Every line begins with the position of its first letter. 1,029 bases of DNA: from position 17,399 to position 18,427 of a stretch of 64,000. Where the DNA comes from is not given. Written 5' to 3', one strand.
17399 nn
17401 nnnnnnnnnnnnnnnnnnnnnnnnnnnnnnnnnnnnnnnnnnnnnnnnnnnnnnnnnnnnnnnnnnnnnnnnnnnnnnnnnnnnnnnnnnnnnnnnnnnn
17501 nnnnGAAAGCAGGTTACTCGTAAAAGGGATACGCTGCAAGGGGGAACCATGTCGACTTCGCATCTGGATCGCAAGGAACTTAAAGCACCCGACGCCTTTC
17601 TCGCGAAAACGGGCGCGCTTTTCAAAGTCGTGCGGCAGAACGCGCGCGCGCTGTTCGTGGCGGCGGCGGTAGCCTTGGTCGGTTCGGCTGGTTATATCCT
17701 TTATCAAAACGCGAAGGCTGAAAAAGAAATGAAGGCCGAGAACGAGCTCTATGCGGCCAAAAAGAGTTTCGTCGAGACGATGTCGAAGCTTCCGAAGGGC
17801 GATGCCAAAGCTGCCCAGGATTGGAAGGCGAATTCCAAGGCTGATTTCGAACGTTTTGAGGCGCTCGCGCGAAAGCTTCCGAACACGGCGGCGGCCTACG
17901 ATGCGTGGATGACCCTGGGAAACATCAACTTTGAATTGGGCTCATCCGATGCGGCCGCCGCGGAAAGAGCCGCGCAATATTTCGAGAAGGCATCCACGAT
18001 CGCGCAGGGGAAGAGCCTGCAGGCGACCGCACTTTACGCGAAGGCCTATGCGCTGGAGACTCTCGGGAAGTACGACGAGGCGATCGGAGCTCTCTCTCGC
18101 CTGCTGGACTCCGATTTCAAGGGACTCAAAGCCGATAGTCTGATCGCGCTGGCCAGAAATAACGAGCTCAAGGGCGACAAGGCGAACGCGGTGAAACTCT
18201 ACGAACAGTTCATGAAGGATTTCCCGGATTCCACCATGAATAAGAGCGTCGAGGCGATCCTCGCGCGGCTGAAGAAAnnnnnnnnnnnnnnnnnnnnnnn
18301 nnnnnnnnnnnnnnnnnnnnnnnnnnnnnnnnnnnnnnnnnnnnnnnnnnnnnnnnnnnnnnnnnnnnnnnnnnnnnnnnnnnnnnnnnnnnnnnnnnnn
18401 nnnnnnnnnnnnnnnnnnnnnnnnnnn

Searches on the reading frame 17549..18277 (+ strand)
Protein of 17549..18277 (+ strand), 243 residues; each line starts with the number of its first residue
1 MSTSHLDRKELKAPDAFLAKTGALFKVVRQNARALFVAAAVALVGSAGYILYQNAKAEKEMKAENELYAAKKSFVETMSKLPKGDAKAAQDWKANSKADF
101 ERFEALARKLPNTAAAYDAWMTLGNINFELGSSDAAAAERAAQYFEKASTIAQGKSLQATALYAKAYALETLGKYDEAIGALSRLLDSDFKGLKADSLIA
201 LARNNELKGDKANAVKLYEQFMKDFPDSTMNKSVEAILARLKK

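Call 11: search_protein_families(library=pfam, proteins=[window:17549-18277:+], max_evalue=0.01)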
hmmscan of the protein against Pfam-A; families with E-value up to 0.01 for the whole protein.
window:17549-18277:+ (243 aa): 13 families
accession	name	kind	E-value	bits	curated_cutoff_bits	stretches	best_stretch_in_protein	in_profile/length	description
PF13174.12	TPR_6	-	2.2e-09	37.8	26.3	1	197-228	2-33/33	Tetratricopeptide repeat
PF07719.23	TPR_2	-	5.5e-08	32.8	27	1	159-187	1-29/34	Tetratricopeptide repeat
PF13428.12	TPR_14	-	1.8e-07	31.6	23.5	0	161-187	3-29/44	Tetratricopeptide repeat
PF13432.12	TPR_16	-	6.9e-07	30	32.7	2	163-222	1-58/65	Tetratricopeptide repeat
PF23914.1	TPR_CcmH_CycH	-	1.6e-06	28.5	42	1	76-226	7-152/158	Cytochrome c-type biogenesis protein H TPR domain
PF13181.12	TPR_8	-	1.8e-06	28.1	25.7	0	159-189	1-31/34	Tetratricopeptide repeat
PF13424.12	TPR_12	-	0.0002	21.9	30.1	1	158-220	2-70/77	Tetratricopeptide repeat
PF13176.12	TPR_7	-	0.00033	20.9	27.9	0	161-187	1-27/36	Tetratricopeptide repeat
PF00515.34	TPR_1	-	0.00034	20.7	27.8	0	159-183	1-25/34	Tetratricopeptide repeat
PF12968.13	DUF3856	-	0.0012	19.2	27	1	121-183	59-124/143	Domain of Unknown Function (DUF3856)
PF14559.12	TPR_19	-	0.0022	18.7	25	0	138-192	7-58/68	Tetratricopeptide repeat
PF12895.13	ANAPC3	-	0.0029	18.3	27.2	0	139-184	40-81/82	Anaphase-promoting complex, cyclosome, subunit 3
PF09976.15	TPR_21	-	0.0067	16.6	25.5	0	29-198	5-152/193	Tetratricopeptide repeat-like domain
